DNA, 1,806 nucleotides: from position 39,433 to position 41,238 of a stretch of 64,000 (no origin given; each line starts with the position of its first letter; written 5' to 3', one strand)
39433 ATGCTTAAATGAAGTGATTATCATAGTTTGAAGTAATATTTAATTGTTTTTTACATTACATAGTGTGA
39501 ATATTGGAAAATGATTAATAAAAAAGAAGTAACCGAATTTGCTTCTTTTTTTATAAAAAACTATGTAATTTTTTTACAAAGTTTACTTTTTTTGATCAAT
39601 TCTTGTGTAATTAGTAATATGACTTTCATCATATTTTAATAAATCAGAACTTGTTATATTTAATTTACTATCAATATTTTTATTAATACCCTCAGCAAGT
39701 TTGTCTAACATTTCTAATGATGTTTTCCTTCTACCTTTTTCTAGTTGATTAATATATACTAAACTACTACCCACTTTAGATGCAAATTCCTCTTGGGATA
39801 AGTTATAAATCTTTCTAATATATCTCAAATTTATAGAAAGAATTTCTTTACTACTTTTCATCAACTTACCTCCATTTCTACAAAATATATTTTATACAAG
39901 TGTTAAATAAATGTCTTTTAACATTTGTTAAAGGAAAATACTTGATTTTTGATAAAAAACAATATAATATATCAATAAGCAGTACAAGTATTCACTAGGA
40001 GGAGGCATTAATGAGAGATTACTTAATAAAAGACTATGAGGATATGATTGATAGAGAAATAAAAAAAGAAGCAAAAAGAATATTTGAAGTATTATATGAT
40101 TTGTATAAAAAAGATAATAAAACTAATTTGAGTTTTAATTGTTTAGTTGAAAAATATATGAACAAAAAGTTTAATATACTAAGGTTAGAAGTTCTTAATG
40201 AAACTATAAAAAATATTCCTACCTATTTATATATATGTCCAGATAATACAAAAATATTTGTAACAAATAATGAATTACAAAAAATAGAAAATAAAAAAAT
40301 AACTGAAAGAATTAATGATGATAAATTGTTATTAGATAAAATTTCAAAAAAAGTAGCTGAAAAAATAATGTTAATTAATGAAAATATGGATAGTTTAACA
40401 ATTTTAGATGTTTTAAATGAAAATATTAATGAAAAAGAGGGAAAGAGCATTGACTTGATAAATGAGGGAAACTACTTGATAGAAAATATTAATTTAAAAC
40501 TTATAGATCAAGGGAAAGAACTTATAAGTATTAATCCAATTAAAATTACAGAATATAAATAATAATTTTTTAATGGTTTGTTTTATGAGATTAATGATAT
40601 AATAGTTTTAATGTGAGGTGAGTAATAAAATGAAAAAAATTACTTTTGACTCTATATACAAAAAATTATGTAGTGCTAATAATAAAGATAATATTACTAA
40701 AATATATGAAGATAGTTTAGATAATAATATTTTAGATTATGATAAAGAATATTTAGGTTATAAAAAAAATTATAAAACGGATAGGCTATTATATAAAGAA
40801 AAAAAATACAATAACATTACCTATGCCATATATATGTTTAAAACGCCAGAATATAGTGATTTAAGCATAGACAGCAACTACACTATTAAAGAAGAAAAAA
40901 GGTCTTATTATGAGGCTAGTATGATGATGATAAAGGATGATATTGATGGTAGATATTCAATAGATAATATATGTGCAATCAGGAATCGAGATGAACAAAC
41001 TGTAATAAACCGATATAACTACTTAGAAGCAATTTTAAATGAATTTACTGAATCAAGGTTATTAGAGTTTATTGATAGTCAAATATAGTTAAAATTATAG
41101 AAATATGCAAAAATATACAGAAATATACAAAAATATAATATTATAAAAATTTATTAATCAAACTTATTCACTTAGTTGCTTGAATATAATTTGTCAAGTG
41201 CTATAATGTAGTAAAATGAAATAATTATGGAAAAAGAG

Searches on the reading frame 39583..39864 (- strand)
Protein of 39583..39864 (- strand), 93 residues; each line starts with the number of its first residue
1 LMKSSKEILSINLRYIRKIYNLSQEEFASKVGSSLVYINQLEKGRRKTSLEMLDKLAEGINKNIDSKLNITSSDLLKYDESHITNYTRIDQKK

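Call 5: search_protein_families(library=pfam, proteins=[window:39583-39864:-], max_evalue=0.01)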
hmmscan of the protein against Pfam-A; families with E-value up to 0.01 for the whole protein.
window:39583-39864:- (93 aa): 3 families
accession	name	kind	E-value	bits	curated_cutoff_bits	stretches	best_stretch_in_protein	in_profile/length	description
PF01381.28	HTH_3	-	1e-13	51.5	23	1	13-65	1-53/55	Helix-turn-helix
PF12844.13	HTH_19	-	3.5e-07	30.5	30.2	1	12-59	3-50/64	Helix-turn-helix domain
PF13560.12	HTH_31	-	2.2e-05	25.1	27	1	13-59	6-53/64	Helix-turn-helix domain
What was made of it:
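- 39583..39864 (-): A 93-aa XRE/HTH_3 regulator, adjacent and convergent to the module. It is probably the ICE's own regulator; a link to the module has not been shown. HTH_3 51.5 bits (call 5).
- Checked: The XRE gene at 39583-39864(-) scores 51.5 bits on HTH_3 (call 5).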

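Call 7: search_protein_families(library=ncbifam, proteins=[window:39583-39864:-], max_evalue=0.01)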
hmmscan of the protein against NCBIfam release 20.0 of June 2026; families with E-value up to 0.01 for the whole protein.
window:39583-39864:- (93 aa): 14 families
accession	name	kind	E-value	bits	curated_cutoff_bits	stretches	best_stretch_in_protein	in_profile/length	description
TIGR03070.1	couple_hipB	subfamily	2.2e-08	33.9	71.65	1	8-58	2-52/58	type II toxin-antitoxin system Y4mF family antitoxin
NF041951.1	phage_RstR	subfamily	2.4e-07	31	80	1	12-69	6-63/108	RstR family transcriptional repressor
NF047948.1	male_kill_WMK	equivalog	1.7e-05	24.5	300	1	13-89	167-245/300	WO male-killing family protein Wmk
NF006015.0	PRK08154.1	subfamily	7.3e-05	22.1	204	1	10-68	32-90/314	anaerobic benzoate catabolism transcriptional regulator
NF038139.1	Reg_Aceta_RamB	equivalog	0.00031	19.5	700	1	12-60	6-54/465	acetate metabolism transcriptional regulator RamB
NF041265.1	NadS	equivalog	0.0009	19.5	60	1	13-49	35-71/94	NadS family protein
TIGR03830.1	CxxCG_CxxCG_HTH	subfamily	0.00099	18.9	61.8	1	5-53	62-110/127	type II TA system antitoxin MqsA family protein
NF003162.0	PRK04140.1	equivalog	0.0011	18.1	263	1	12-77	130-191/317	transcriptional regulator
NF041575.1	antitoxPezA_Strep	equivalog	0.0014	18.7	290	1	11-62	4-55/158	type II toxin-antitoxin system antitoxin PezA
NF041493.1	MobT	equivalog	0.0023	16.8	600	1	15-69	3-58/383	MobT family relaxase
NF010465.0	PRK13890.1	equivalog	0.0024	17.9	96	1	8-72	5-69/121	conjugal transfer protein TrbA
NF041677.1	trans_regClgR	equivalog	0.0074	16.4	170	1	12-79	12-79/113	transcriptional regulator ClgR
NF007271.0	PRK09726.1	equivalog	0.0076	16.2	79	1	9-60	13-64/88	type II toxin-antitoxin system antitoxin HipB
TIGR00270.2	TIGR00270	equivalog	0.0086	15.9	110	1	14-61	81-128/159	multiprotein bridging factor aMBF1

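Call 40: search_protein_families(library=padloc, proteins=[window:39583-39861:-], max_evalue=0.01)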
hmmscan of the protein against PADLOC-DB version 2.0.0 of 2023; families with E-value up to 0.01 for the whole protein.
window:39583-39861:- (92 aa): 13 families
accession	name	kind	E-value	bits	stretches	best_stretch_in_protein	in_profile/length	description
PDLC02926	HTH_VI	-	1.7e-11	42.2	1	11-60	5-54/92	-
PDLC03665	Control_protein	-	6.7e-10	37.1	1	7-65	8-67/77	control protein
PDLC03671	Control_protein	-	1.7e-08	32.6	1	4-65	11-72/84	control protein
PDLC04142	capH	-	6.7e-08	31.5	1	3-74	2-65/103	capH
PDLC03943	RmrA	-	1.4e-06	25.6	1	10-60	5-55/370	-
PDLC03952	RmrA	-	6.9e-05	19.9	1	5-63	20-78/395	-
PDLC03666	Control_protein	-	9.9e-05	20.7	1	13-67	12-66/77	control protein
PDLC03954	RmrA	-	0.00011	19.3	1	7-62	10-65/380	-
PDLC03664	Control_protein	-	0.00036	18.9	1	11-59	17-65/74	control protein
PDLC04775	PDC-M69A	-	0.0012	17.3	1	17-72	17-72/113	-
PDLC03951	RmrA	-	0.002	15.2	1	11-60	12-61/400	-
PDLC03947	RmrA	-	0.0028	14.6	1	2-59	6-63/383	-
PDLC03536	REase_II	-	0.0045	14.7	1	4-85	7-78/237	Type II restriction enzyme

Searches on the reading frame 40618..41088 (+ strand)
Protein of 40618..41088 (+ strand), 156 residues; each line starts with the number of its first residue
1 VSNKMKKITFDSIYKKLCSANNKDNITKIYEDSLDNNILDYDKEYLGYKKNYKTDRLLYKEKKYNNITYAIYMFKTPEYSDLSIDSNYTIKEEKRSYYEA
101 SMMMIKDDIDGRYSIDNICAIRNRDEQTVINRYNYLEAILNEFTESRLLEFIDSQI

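Call 5: search_protein_families(library=pfam, proteins=[window:40618-41088:+], max_evalue=0.01)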
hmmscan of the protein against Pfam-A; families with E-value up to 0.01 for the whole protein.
window:40618-41088:+ (156 aa): 1 family
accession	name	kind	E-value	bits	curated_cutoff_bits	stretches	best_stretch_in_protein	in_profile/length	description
PF07424.16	TrbM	-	0.0068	16.9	21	0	15-102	51-136/156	TrbM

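Call 40: search_protein_families(library=padloc, proteins=[window:40618-41085:+], max_evalue=0.01)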
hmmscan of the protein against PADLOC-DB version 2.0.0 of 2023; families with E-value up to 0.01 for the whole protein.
window:40618-41085:+ (156 aa): 0 families

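Call 87: search_protein_families(library=phrogs, proteins=[window:40618-41085:+], max_evalue=0.01)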
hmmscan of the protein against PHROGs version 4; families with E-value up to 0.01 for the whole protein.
window:40618-41085:+ (156 aa): 0 families
